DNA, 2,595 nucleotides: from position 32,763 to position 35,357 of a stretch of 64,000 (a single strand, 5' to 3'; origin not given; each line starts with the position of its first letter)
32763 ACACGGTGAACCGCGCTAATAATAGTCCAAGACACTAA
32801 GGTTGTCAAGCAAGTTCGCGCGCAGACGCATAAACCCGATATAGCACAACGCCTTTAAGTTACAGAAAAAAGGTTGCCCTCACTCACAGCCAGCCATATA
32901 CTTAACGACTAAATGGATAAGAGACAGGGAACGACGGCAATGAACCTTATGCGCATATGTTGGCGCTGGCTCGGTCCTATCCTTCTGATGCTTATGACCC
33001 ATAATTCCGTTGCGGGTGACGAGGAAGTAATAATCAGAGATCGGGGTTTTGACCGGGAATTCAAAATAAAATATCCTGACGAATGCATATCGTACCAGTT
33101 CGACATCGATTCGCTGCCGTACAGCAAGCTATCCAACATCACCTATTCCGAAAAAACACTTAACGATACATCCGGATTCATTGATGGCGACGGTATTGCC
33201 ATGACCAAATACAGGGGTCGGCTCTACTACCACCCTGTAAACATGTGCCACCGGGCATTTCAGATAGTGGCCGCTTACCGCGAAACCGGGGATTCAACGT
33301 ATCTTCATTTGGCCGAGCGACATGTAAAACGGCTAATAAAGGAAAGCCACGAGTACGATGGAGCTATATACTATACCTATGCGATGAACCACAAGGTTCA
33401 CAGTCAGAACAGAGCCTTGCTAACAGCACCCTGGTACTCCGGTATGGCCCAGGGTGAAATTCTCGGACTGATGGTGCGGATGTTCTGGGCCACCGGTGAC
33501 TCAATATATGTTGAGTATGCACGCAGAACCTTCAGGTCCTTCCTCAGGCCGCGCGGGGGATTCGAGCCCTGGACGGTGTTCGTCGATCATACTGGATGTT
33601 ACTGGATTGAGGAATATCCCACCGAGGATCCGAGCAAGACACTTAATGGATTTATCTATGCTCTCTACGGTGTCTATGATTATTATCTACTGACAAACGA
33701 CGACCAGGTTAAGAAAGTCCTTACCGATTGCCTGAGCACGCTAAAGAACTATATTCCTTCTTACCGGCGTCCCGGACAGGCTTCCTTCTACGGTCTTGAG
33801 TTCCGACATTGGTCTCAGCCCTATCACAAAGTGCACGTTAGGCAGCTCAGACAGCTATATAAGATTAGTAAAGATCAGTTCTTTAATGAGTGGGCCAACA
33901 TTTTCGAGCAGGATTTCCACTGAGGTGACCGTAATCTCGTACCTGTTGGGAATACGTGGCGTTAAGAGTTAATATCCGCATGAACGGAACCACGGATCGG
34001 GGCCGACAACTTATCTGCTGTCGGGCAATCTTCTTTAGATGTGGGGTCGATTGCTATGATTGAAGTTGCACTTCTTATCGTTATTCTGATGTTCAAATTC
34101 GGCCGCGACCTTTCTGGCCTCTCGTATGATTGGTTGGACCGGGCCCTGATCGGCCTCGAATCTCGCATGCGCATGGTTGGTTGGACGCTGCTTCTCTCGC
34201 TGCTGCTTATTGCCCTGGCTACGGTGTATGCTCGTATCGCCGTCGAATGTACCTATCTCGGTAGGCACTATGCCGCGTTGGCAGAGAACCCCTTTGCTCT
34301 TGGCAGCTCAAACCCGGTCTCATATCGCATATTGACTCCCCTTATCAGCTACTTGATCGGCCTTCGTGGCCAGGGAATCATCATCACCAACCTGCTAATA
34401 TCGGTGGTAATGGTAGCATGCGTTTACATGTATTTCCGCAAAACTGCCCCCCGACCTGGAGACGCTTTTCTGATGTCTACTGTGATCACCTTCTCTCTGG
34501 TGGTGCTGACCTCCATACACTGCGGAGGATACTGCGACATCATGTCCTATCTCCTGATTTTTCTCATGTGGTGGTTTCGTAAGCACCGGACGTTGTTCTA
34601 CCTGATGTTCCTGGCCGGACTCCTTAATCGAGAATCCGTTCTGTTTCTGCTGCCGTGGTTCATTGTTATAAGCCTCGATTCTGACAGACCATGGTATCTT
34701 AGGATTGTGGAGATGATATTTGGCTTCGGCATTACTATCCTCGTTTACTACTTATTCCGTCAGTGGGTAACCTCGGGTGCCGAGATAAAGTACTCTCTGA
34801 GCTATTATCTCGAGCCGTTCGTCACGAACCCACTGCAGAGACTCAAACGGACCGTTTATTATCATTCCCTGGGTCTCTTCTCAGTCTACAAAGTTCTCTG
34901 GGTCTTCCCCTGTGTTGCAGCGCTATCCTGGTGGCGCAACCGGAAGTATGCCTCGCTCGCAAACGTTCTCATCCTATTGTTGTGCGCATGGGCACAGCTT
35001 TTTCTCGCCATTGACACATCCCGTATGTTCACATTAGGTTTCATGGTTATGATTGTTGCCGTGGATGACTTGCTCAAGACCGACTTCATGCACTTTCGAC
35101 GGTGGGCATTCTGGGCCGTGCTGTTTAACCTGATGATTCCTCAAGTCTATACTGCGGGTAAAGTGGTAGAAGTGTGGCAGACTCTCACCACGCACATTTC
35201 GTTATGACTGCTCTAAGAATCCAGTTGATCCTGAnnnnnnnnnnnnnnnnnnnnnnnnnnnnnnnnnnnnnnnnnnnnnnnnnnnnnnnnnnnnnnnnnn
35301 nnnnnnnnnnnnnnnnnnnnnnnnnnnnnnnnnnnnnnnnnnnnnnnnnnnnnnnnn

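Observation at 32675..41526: Lower-GC glycan-remodelling cluster beside tRNA-Leu: C5-epimerase-like, GT-C-like, methyltransferase and LtaS/sulfatase-fold transferase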

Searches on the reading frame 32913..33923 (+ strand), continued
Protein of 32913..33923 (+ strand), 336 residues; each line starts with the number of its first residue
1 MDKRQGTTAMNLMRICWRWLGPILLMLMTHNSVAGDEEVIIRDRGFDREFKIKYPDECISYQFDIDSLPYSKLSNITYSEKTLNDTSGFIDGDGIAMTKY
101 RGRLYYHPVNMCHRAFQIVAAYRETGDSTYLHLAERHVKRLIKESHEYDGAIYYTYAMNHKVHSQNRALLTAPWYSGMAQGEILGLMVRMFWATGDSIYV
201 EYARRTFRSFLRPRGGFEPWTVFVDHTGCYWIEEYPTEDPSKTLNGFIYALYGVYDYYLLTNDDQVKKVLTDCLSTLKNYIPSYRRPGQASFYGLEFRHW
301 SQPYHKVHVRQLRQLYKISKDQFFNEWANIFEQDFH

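Call 19: find_encoding_contigs(protein=P0004, flank=10000, max_places=2)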
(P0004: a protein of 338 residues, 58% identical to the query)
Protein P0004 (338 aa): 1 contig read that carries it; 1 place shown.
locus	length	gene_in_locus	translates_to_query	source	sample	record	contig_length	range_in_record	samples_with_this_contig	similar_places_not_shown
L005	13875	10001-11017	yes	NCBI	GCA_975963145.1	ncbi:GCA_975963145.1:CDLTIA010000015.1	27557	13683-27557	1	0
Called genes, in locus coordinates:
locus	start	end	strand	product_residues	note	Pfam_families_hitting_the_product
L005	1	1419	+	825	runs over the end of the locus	PF13401:AAA_22 (faint), PF20437:LonC_helical, PF13654:AAA_32, PF20436:LonB_AAA-LID, PF05362:Lon_C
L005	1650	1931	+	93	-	-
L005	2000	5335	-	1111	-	PF13485:Peptidase_MA_2 (weak), PF24797:Beta-prop_WDR35_TULP_N (faint), PF00930:DPPIV_N (faint), PF07676:PD40 (faint), PF23381:Beta-prop_IFT122_1st (faint), PF25174:Beta-prop_THOC3 (faint), PF26550:Tricorn_2nd, PF26549:Tricorn_N (weak)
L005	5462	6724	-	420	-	PF00275:EPSP_synthase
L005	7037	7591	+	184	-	PF14385:DUF4416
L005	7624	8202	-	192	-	PF13302:Acetyltransf_3, PF13420:Acetyltransf_4, PF00583:Acetyltransf_1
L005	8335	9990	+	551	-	PF17391:Urocanase_N, PF01175:Urocanase, PF17392:Urocanase_C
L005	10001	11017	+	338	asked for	PF06662:C5-epim_C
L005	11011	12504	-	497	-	PF02366:PMT, PF13231:PMT_2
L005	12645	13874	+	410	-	?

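Call 24: search_solved_structures(query=window:32940-33920:+, max_evalue=0.01, show_alignments=1)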
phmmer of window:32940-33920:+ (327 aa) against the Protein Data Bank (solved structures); distinct sequences matched with E-value up to 0.01: 3.
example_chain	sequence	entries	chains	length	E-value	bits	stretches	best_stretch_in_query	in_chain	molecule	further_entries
6hzz_A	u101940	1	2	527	4.3e-14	55.9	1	161-319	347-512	D-glucuronyl C5-epimerase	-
6i01_A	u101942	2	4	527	1.3e-13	54.2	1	161-319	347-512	D-glucuronyl C5-epimerase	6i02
4pw2_A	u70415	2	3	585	1.6e-13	54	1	156-317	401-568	D-glucuronyl C5 epimerase B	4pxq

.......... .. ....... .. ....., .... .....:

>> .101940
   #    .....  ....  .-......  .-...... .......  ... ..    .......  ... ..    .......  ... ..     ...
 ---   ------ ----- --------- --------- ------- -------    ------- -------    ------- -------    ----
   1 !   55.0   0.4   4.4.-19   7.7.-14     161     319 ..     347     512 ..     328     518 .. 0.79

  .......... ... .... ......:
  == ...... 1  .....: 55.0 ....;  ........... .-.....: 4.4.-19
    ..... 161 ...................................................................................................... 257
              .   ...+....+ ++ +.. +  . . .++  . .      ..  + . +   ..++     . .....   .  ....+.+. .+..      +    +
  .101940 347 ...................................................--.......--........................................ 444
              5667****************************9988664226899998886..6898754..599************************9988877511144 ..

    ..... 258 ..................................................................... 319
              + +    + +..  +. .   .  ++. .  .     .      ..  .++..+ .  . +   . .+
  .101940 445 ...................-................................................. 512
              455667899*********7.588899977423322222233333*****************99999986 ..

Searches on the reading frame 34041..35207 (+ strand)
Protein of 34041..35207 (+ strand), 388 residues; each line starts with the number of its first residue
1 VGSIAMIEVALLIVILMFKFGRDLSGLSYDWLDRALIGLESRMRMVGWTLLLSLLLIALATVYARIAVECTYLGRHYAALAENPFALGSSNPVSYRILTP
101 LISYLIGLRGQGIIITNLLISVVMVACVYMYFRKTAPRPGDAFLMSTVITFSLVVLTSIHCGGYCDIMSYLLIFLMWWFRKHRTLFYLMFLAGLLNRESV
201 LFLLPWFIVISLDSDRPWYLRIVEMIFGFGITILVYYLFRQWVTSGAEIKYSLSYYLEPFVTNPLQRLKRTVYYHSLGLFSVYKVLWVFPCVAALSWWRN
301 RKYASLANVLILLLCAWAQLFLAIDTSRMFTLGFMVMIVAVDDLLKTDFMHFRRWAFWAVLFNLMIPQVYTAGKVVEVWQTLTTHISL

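Call 5: search_protein_families(library=pfam, proteins=[window:34041-35207:+], max_evalue=0.01)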
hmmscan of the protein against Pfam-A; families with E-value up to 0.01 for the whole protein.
window:34041-35207:+ (388 aa): 0 families

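Call 6: search_protein_families(library=ncbifam, proteins=[window:34041-35207:+], max_evalue=0.01)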
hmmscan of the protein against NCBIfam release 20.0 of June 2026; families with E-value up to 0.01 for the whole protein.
window:34041-35207:+ (388 aa): 0 families

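Call 33: search_solved_structures(query=window:34041-35204:+, max_evalue=10)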
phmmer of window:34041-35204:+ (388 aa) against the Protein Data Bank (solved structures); distinct sequences matched with E-value up to 10: 1.
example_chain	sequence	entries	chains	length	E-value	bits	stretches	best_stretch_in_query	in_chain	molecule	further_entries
7ju4_A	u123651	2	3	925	2.5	10.3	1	43-102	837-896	Flagellar-associated protein 59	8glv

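Call 39: find_homologous_proteins(query=window:34041-35204:+)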
Query window:34041-35204:+ (388 aa): 66 proteins with E <= 0.001 among 8000 candidates.
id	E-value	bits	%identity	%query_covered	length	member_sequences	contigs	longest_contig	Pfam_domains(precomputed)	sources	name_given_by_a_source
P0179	1.1e-248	843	100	99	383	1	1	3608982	-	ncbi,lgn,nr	ncbi:MAG: hypothetical protein JSV52_06490 [Candidatus Zixiibacteriota bacterium]|nr:MAG: hypothetic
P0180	5.5e-141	488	56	98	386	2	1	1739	-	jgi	jgi:hypothetical protein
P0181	3.6e-140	486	59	97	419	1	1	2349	-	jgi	jgi:hypothetical protein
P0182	3.2e-138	479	57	99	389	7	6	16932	-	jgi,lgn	jgi:hypothetical protein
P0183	1.5e-136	474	56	98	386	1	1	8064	-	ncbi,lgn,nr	ncbi:MAG: hypothetical protein JXA92_07975 [candidate division Zixibacteria bacterium]|nr:hypothetic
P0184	1.4e-132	461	55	98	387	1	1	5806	-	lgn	-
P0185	2.2e-132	460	58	97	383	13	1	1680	-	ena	-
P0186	6.0e-132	458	54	98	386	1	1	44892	-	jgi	jgi:hypothetical protein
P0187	1.1e-131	458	56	99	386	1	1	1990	-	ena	-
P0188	1.3e-131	457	55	99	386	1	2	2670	-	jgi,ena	jgi:hypothetical protein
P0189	1.4e-130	454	56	97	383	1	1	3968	-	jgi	jgi:hypothetical protein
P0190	2.0e-130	453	55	98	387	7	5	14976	-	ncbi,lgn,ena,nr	ncbi:MAG: hypothetical protein KAW61_02755 [candidate division Zixibacteria bacterium]|nr:hypothetic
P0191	1.5e-129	451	54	98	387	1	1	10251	-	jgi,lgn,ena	-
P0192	1.0e-125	438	53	98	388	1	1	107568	-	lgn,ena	-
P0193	3.1e-125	436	53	99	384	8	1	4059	-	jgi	jgi:hypothetical protein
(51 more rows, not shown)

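Call 43: search_protein_families(library=pfam, alignment_id=A3, max_evalue=1)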
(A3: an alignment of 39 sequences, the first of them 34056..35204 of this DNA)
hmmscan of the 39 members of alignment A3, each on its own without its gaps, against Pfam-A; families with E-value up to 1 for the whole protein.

A. member 1, window:34056-35204:+ (383 aa): 1 family
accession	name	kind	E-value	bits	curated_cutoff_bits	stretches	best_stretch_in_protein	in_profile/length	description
PF24161.1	CCDC39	-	0.17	10.3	27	1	38-97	837-896/925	Coiled-coil domain-containing protein 39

B. families by the number of members that match (of 39 scanned): 16 families
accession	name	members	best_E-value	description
PF20313.3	DUF6609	1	0.0053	Family of unknown function (DUF6609)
PF13677.11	MotB_plug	1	0.054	Membrane MotB of proton-channel complex MotA/MotB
PF13571.11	DUF4133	1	0.055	Domain of unknown function (DUF4133)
PF23532.1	Microp_apicomplexa_18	1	0.059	Apicomplexa microprotein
PF07331.16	TctB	1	0.061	Tripartite tricarboxylate transporter TctB family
PF11821.13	ActD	1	0.076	Alternative complex III, ActD subunit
PF04761.17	Phage_Treg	1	0.13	Lactococcus bacteriophage putative transcription regulator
PF24161.1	CCDC39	1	0.17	Coiled-coil domain-containing protein 39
PF19747.4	DUF6234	1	0.18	Family of unknown function (DUF6234)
PF23922.1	DUF7261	1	0.19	Family of unknown function (DUF7261)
PF24210.1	T4_RIIA1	1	0.26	RIIA.1-like protein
PF21222.2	Lamp2_2nd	1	0.29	Lysosome-associated membrane glycoprotein 2, transmembrane segment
PF23488.1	YKL065W-A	1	0.29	YKL065W-A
PF24352.1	DUF7512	1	0.38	Family of unknown function (DUF7512)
PF05251.17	Ost5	1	0.77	Oligosaccharyltransferase subunit 5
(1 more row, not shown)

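Call 50: predict_structure(alignment_id=A3)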
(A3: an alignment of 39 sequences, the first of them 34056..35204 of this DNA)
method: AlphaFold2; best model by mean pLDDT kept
length: 383 residues; sequences in the alignment: 39
mean_pLDDT: 92.8   pTM: 0.92
mean pLDDT of the five models: 92.8, 92.2, 91.4, 91.2, 90.6
residues with pLDDT >= 90: 304; 70-90: 76; 50-70: 3; < 50: 0
segments of 3 or more residues with pLDDT < 50: none
pLDDT, mean of each block of 10 residues (from residue 1): 88 88 91 93 96 95 91 94 80 96 96 98 97 96 97 93 98 94 97 95 88 89 96 91 76 87 91 93 97 96 96 91 94 97 95 94 91 90 88
secondary structure, 60 per line:
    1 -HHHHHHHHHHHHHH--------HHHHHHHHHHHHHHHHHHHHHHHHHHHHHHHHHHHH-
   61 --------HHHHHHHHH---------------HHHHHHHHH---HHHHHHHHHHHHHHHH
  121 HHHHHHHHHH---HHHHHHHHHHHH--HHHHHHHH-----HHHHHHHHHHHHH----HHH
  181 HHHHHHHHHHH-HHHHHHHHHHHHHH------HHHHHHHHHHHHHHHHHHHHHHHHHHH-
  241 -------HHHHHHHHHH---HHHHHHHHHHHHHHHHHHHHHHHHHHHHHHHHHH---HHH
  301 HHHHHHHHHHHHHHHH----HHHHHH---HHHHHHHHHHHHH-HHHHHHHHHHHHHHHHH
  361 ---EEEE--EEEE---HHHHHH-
elements in order: H2-15 H24-59 H69-77 H93-101 H105-130 H134-145 H148-155 H161-173 H178-191 H193-206 H213-239 H248-257 H261-294 H298-316 H321-326 H330-342 H344-360 E364-367 E370-373 H377-382

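Call 59: fold_search(model_id=the predicted structure, library=pdb)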
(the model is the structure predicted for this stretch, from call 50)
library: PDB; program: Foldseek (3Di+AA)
matches with E <= 10: 259; with E <= 0.001: 0
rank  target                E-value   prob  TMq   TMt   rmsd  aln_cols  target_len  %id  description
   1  6s7o_A                5.1e-03  1.00  0.49  0.32  12.5       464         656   10  Cryo-EM structure of human oligosaccharyltransferase complex OST-A (released 2019-12-18)
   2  9i5k_A                1.4e-02  1.00  0.50  0.41   9.7       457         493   10  Structure of the Chaetomium thermophilum Pmt4 homodimer (C2 symmetry) (released 2025-12-24)
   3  9s6t_A                2.0e-02  1.00  0.50  0.42   6.5       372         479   13  Ternary cryo-EM structure of chicken ALG12 with Dol25-PP-GlcNAc2Man7, Dol25-P-Man, and Fab (released 2026-03-18)
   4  9i5l_A                4.3e-02  1.00  0.38  0.23   6.6       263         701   10  Structure of the Chaetomium thermophilum Pmt4 homodimer (C1 symmetry) (released 2025-12-24)
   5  6p25_B                1.4e-01  1.00  0.37  0.22   5.5       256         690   16  Structure of S. cerevisiae protein O-mannosyltransferase Pmt1-Pmt2 complex bound to the sugar donor and a peptide acce (released 2019-07-10)
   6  6s7t_A                1.5e-01  0.98  0.46  0.28  10.7       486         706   11  Cryo-EM structure of human oligosaccharyltransferase complex OST-B (released 2019-12-18)
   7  9ub7_B                2.0e-01  0.84  0.37  0.36  11.1       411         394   13  Structure of glycosylphosphatidylinositol transamidase,state 1 (released 2026-04-08)
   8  7zlh_A                2.6e-01  0.95  0.46  0.30  10.3       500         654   10  Cryo-EM structure of C-mannosyltransferase CeDPY19, in apo state, bound to CMT2-Fab and anti-Fab nanobody (released 2023-01-11)
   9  9s6r_A                2.9e-01  0.90  0.40  0.40  11.7       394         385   10  Ternary cryo-EM structure of yeast ALG3 with Dol25-PP-GlcNAc2Man5, Dol25-P-Man, and Fab (released 2026-03-18)
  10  8imx_U                4.0e-01  0.84  0.39  0.36   9.5       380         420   12  Cryo-EM structure of GPI-T with a chimeric GPI-anchored protein (released 2023-08-16)
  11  7w72_U                5.6e-01  0.75  0.38  0.35  13.0       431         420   10  Structure of a human glycosylphosphatidylinositol (GPI) transamidase (released 2022-02-16)
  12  6p25_A                6.9e-01  0.96  0.39  0.22   5.7       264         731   10  Structure of S. cerevisiae protein O-mannosyltransferase Pmt1-Pmt2 complex bound to the sugar donor and a peptide acce (released 2019-07-10)
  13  6lh1                  6.9e-01  0.08  0.13  0.15  18.9       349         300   14  Crystal structure of a cysteine-pair mutant (Y113C-P190C) of a bacterial bile acid transporter trapped in an outward-fac (released 2020-12-09)
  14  8wi5_A                7.2e-01  0.05  0.11  0.06  23.5       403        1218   14  M5PI-bound hMRP5 (released 2024-07-03)
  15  5ezm                  7.8e-01  0.77  0.43  0.33   9.1       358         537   13  Crystal Structure of ArnT from Cupriavidus metallidurans in the apo state (released 2016-02-17)
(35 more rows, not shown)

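Call 83: find_encoding_contigs(protein=P0186, flank=10000, max_places=1)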
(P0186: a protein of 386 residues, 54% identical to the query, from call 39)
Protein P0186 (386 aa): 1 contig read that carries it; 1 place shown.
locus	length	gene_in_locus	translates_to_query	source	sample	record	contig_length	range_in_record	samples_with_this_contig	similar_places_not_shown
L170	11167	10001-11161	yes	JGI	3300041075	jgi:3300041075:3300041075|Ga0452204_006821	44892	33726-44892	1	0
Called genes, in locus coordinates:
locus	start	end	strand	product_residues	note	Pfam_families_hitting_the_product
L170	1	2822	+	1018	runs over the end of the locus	PF04015:DUF362, PF01839:FG-GAP (faint), PF13517:FG-GAP_3, PF07593:UnbV_ASPIC, PF00404:Dockerin_1 (weak)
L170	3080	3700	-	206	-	PF13649:Methyltransf_25 (weak)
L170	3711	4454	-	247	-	PF01904:DUF72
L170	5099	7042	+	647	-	PF00082:Peptidase_S8, PF00404:Dockerin_1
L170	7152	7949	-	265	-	PF00149:Metallophos, PF12850:Metallophos_2 (weak)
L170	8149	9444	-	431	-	-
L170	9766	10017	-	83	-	-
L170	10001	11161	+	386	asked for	-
